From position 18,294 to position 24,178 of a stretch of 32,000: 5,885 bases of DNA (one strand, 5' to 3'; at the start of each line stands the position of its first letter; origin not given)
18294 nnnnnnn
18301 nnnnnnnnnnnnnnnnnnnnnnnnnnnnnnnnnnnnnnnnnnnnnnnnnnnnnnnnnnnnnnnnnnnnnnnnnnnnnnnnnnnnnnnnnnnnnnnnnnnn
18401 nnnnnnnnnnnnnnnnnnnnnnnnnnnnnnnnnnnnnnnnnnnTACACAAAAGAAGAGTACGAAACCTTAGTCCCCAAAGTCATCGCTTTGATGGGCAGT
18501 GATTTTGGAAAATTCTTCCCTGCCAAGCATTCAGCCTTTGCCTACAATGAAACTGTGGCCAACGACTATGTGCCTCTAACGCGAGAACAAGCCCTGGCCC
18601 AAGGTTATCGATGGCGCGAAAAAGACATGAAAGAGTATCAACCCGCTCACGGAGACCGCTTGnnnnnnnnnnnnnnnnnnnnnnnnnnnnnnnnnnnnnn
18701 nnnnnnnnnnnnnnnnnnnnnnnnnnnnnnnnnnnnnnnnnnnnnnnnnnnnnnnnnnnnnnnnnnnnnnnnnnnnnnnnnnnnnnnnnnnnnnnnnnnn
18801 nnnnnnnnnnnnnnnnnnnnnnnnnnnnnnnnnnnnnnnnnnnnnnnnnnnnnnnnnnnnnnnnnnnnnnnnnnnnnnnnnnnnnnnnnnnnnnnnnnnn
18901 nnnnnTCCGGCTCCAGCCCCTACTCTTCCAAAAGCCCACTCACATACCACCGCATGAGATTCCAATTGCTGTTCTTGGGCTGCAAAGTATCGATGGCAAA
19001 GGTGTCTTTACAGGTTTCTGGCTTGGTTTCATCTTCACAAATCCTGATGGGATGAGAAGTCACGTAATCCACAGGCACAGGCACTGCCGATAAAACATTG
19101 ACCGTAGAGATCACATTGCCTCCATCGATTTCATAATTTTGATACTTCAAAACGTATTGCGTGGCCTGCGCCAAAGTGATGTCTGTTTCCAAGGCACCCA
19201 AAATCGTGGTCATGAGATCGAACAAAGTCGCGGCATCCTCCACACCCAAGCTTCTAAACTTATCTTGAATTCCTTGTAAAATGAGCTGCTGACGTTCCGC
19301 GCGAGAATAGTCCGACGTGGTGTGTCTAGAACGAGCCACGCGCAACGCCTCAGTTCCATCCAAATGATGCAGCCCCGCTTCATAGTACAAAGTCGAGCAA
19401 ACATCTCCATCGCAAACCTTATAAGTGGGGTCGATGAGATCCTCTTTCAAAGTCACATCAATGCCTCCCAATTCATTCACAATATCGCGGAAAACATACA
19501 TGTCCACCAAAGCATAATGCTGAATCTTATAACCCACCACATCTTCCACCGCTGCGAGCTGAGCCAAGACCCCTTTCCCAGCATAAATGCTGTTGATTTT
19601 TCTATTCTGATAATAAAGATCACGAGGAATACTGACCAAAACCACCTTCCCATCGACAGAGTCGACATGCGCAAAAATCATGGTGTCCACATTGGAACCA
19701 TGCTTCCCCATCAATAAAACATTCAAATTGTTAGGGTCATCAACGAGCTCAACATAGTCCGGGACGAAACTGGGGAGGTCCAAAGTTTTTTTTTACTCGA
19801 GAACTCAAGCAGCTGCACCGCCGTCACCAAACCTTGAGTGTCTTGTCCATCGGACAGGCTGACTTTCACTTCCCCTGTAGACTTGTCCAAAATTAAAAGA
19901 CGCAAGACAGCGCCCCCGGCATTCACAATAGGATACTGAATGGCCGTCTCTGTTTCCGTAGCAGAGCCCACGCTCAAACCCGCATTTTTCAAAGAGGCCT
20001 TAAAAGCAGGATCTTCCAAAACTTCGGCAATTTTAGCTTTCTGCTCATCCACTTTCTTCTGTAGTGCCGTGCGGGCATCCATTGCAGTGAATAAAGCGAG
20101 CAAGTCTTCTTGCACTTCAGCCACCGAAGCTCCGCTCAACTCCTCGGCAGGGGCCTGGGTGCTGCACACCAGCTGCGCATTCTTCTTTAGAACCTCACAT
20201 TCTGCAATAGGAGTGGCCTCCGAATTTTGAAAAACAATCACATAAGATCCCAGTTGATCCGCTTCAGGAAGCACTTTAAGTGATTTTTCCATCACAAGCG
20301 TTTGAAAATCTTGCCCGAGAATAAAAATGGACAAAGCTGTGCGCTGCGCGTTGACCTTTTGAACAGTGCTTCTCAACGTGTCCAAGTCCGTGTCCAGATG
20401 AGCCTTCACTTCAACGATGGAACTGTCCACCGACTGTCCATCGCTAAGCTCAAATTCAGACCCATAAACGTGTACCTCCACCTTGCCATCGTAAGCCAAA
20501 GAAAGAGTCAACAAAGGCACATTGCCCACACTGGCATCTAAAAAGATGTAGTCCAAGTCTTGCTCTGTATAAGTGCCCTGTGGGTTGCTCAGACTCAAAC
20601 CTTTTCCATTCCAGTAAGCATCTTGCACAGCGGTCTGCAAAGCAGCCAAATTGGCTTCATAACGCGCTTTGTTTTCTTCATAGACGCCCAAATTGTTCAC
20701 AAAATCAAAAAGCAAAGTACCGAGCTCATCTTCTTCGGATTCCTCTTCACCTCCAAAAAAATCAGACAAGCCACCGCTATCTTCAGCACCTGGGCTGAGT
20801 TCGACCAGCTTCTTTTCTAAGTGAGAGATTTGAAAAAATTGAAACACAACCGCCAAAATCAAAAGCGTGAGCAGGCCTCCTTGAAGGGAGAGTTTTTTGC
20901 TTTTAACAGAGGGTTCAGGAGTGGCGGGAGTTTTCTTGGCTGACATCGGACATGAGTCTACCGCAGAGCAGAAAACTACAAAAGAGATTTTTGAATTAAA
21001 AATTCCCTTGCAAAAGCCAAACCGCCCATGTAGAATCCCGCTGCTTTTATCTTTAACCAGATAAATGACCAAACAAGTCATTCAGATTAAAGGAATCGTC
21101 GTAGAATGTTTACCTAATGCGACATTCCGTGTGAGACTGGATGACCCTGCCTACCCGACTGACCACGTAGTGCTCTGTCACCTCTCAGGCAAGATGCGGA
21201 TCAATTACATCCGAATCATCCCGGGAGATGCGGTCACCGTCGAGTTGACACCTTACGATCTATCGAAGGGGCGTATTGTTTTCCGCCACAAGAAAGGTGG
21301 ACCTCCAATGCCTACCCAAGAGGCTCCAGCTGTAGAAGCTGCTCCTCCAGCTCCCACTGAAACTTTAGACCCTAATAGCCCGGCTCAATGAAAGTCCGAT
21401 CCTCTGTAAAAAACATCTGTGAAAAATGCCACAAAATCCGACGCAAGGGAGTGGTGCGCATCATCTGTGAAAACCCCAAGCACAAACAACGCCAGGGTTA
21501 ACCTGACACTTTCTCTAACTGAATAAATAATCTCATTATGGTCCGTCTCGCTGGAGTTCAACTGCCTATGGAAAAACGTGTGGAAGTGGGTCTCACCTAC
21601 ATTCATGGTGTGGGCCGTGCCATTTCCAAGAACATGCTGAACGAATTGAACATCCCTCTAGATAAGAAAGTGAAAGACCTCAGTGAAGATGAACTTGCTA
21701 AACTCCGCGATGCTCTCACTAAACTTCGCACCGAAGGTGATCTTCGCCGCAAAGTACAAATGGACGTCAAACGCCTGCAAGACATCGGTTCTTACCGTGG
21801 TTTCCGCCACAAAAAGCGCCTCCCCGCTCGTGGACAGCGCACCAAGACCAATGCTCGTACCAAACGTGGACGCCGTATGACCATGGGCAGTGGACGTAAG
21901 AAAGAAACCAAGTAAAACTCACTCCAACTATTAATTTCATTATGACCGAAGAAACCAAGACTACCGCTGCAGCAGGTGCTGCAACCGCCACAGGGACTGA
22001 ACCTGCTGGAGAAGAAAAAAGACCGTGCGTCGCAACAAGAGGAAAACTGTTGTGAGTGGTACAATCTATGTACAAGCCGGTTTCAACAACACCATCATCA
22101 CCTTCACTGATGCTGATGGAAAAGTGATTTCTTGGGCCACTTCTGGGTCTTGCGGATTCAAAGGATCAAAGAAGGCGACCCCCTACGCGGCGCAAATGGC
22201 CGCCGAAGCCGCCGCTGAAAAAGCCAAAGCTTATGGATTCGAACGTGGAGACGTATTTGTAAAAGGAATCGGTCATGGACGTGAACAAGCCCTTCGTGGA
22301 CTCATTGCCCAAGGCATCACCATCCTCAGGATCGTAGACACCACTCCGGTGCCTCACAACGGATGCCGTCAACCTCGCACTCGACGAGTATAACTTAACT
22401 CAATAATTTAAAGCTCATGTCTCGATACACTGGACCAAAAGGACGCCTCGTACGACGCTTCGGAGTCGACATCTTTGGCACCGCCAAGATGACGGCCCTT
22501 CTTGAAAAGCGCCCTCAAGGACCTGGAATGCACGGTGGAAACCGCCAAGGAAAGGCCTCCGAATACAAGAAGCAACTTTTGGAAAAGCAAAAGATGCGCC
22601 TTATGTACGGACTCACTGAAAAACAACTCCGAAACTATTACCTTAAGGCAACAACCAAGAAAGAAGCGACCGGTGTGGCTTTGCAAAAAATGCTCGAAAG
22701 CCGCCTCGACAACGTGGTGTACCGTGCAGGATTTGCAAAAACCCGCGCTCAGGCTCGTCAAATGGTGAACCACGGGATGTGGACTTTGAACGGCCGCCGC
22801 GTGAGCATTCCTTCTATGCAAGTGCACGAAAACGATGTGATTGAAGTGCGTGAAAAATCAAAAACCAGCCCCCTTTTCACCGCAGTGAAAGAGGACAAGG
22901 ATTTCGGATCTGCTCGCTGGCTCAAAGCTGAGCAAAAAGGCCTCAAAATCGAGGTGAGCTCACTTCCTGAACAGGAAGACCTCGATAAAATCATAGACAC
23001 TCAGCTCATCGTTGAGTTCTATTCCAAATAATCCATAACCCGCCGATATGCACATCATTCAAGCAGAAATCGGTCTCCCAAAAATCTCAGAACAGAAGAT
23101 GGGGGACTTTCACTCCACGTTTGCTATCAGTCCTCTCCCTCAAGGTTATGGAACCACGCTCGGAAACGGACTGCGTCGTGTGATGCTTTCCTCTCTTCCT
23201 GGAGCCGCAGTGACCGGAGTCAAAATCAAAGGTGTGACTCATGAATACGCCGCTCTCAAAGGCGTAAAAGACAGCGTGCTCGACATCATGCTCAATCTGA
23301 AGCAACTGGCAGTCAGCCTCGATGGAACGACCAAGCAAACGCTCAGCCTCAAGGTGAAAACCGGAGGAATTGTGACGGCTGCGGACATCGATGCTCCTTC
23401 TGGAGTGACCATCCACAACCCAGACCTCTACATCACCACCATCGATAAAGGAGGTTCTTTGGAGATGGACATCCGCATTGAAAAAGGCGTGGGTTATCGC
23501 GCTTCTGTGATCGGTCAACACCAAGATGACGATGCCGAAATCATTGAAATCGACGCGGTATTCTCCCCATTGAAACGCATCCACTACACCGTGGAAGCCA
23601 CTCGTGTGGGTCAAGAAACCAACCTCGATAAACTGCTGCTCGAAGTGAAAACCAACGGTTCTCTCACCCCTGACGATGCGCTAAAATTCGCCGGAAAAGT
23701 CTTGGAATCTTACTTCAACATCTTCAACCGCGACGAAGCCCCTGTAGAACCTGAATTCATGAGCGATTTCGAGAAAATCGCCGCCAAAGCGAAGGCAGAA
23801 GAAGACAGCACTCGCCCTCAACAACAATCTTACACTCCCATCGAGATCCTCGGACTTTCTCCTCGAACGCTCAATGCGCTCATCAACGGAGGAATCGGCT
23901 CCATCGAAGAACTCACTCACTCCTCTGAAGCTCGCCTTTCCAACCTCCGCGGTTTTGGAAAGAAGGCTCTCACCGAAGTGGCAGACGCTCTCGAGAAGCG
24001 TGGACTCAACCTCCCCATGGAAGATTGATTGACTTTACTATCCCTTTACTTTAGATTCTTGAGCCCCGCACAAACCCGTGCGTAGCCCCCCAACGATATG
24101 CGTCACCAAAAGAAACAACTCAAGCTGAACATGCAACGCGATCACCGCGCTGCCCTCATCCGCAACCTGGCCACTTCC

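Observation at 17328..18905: A 525-aa protein with 32 cysteines and two-fold internal symmetry: zinc-ribbon ends and two Cys-ladder cores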

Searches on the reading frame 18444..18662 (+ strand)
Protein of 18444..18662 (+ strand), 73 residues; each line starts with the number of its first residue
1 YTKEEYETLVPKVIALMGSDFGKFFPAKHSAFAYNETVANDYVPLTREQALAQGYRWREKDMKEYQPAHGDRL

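Call 64: search_protein_families(library=pfam, proteins=[window:18444-18662:+], max_evalue=1)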
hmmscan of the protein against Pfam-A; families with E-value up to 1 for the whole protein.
window:18444-18662:+ (73 aa): 0 families

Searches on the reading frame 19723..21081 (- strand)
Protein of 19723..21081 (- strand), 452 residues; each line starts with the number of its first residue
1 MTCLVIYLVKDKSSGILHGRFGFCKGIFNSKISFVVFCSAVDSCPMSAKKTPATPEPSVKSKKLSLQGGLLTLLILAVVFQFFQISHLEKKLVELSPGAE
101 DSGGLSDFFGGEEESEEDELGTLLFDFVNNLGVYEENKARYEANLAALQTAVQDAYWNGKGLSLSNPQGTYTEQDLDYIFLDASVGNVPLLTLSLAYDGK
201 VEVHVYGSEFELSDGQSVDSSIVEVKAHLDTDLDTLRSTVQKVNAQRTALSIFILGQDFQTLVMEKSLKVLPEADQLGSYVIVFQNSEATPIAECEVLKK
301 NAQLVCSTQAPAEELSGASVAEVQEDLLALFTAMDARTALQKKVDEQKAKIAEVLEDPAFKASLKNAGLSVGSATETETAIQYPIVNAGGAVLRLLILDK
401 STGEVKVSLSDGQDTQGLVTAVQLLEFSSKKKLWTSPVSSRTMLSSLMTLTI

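Call 3: search_protein_families(library=pfam, proteins=[window:19723-21081:-], max_evalue=1)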
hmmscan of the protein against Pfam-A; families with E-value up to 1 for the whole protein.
window:19723-21081:- (452 aa): 2 families
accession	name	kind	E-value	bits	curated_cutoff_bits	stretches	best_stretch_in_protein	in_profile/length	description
PF15224.11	SCRG1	-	0.31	11.6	27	0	143-162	25-44/76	Scrapie-responsive protein 1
PF20000.4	fvmX2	-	0.38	10.6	27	1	287-359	141-208/261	FtsH ternary system domain X2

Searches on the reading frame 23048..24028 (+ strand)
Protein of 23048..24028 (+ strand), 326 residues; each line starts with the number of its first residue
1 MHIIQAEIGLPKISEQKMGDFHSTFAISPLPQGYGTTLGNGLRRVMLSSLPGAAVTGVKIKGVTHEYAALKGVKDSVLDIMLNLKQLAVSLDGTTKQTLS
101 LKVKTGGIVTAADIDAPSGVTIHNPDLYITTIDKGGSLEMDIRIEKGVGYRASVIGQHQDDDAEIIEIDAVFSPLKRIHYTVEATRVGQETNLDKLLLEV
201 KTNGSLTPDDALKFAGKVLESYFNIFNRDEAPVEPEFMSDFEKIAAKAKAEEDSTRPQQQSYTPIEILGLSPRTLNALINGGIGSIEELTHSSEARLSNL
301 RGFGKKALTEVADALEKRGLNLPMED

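Call 94: search_protein_families(library=pfam, proteins=[window:23048-24028:+], max_evalue=0.001)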
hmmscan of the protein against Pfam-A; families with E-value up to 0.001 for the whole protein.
window:23048-24028:+ (326 aa): 4 families
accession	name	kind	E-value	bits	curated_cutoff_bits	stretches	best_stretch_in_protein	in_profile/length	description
PF01000.31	RNA_pol_A_bac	-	2e-29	102.7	33.9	1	58-173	1-119/119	RNA polymerase Rpb3/RpoA insert domain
PF01193.29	RNA_pol_L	-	5.8e-20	71.2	24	1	29-221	2-72/74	RNA polymerase Rpb3/Rpb11 dimerisation domain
PF03118.21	RNA_pol_A_CTD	-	4.9e-14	52.3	23.8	1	257-317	7-67/67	Bacterial RNA polymerase, alpha chain C terminal domain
PF14520.12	HHH_5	-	7.1e-07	30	27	1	265-316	5-56/57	Helix-hairpin-helix domain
